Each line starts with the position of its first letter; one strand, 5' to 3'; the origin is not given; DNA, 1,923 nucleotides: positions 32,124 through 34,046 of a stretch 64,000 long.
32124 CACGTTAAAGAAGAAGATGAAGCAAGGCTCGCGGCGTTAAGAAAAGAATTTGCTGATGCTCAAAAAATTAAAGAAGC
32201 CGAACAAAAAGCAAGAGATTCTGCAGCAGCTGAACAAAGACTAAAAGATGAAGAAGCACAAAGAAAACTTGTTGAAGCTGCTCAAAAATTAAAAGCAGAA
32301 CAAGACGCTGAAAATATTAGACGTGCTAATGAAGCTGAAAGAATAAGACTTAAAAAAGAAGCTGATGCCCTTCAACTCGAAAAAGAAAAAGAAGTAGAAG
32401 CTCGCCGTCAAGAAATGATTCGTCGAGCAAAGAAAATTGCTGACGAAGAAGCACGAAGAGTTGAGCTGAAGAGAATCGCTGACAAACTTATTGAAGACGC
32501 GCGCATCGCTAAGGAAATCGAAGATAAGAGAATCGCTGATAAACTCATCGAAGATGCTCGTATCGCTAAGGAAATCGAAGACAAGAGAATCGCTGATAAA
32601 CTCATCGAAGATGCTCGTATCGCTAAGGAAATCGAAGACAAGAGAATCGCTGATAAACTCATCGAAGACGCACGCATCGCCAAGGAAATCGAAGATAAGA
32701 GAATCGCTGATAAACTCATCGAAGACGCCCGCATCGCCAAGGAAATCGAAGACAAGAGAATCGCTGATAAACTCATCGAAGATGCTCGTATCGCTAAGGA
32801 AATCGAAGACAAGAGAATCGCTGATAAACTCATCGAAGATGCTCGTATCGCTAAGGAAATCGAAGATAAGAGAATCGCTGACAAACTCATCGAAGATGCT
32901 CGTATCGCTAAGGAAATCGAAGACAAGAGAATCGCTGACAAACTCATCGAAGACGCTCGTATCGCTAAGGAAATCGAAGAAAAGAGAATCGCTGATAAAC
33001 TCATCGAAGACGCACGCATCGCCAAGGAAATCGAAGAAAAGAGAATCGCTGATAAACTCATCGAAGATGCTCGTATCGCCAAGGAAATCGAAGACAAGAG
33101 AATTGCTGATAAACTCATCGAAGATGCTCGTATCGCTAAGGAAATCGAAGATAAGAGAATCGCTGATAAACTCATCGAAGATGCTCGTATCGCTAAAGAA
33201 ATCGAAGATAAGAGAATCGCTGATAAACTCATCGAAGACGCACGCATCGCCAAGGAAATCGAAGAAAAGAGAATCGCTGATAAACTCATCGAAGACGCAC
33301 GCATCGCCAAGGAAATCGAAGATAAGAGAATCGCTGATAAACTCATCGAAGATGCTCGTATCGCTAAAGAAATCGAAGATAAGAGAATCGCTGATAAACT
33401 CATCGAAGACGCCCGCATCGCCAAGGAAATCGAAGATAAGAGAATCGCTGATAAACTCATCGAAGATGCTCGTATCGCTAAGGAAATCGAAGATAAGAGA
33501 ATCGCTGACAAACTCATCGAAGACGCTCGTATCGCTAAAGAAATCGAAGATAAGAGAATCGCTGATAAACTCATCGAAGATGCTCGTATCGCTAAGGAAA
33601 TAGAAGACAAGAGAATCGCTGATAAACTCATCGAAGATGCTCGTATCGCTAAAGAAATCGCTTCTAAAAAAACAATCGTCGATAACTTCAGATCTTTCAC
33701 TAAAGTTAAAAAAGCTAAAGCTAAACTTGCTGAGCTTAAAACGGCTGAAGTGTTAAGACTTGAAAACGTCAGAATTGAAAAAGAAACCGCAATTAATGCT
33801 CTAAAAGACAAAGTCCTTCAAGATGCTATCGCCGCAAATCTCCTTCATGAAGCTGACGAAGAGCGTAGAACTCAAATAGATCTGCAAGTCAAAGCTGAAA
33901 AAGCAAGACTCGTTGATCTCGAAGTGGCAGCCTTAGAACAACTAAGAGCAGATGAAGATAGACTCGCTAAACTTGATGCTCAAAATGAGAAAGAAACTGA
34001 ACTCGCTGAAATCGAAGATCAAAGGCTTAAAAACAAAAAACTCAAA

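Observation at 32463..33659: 21 x 57-bp in-frame repeat whose copies differ almost exclusively at synonymous sites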

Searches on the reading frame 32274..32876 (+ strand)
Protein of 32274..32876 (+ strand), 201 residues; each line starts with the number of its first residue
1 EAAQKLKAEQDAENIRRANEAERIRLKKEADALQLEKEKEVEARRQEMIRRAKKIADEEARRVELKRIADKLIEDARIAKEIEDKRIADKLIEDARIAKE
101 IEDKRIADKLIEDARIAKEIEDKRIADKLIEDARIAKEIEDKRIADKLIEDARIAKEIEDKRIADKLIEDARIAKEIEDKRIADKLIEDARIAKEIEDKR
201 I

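Call 34: find_homologous_proteins(query=window:32274-32876:+, max_evalue=0.001)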
Query window:32274-32876:+ (201 aa): 8 proteins with E <= 0.001 among 8000 candidates.
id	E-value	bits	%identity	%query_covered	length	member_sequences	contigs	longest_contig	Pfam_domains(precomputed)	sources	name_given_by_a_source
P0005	2.5e-8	52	53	51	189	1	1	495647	-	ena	-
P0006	3.3e-7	48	57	49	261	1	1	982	-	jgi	-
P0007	4.0e-7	48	50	54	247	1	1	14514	-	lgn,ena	-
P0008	1.1e-5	43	54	44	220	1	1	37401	-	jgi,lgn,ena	-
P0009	2.3e-5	42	43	54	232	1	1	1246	-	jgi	jgi:hypothetical protein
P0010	9.1e-5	40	48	45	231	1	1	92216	-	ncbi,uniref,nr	ncbi:hypothetical protein LGK95_12520 [Clostridium algoriphilum]|uniref:hypothetical protein n=1 Tax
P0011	2.1e-4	39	47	54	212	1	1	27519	-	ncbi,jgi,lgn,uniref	ncbi:hypothetical protein [Clostridium sp.]|jgi:hypothetical protein|uniref:hypothetical protein n=1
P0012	8.4e-4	37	35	62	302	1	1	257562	-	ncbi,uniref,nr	ncbi:hypothetical protein LGK95_03665 [Clostridium algoriphilum]|uniref:hypothetical protein n=1 Tax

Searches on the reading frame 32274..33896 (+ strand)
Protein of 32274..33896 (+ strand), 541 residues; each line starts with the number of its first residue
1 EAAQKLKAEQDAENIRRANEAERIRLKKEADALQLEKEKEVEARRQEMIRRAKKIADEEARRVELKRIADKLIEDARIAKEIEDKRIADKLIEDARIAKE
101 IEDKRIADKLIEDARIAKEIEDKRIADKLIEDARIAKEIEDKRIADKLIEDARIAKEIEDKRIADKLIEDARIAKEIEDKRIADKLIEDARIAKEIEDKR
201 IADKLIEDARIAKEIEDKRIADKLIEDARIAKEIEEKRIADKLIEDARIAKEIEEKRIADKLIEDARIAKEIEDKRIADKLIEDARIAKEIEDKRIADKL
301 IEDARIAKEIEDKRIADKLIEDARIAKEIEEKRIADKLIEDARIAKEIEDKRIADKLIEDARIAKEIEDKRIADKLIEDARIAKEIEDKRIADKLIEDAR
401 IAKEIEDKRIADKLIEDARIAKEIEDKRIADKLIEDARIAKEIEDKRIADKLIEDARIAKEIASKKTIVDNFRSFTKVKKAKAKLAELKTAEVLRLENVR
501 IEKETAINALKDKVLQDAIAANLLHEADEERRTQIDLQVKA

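Call 51: predict_structure(protein=window:32274-33896:+)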
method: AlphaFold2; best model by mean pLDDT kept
length: 541 residues; sequences in the alignment: 1
mean_pLDDT: 70.5   pTM: 0.20
mean pLDDT of the five models: 70.5, 69.9, 59.8, 59.6, 50.5
residues with pLDDT >= 90: 0; 70-90: 321; 50-70: 197; < 50: 23
segments of 3 or more residues with pLDDT < 50: 464-476
pLDDT, mean of each block of 10 residues (from residue 1): 81 85 84 83 78 77 77 70 66 66 70 72 74 74 73 67 57 52 58 66 69 69 70 69 68 68 69 71 71 72 73 73 73 73 70 62 52 55 68 75 75 76 75 75 76 69 49 46 67 77 81 84 83 76 59
secondary structure, 60 per line:
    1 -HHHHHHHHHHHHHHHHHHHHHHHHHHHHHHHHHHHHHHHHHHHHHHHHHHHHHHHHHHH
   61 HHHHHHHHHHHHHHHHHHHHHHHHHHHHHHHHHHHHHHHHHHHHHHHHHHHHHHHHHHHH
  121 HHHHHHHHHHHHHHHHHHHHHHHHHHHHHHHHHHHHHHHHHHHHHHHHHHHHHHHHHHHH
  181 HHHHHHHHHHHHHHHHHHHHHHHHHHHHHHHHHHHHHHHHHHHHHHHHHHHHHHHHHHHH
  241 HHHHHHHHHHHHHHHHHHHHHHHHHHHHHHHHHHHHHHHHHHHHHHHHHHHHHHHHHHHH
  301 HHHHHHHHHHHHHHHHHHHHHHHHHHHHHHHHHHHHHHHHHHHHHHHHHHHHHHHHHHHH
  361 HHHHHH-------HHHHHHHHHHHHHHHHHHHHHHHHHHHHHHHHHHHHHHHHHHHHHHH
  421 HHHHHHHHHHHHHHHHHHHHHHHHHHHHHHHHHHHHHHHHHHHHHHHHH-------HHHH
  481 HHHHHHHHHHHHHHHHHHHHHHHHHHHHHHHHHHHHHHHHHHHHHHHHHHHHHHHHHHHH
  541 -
elements in order: H2-366 H374-469 H477-540

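Call 54: search_solved_structures(query=window:32274-33896:+, max_evalue=0.01)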
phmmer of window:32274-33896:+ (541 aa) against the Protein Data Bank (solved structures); distinct sequences matched with E-value up to 0.01: 0.
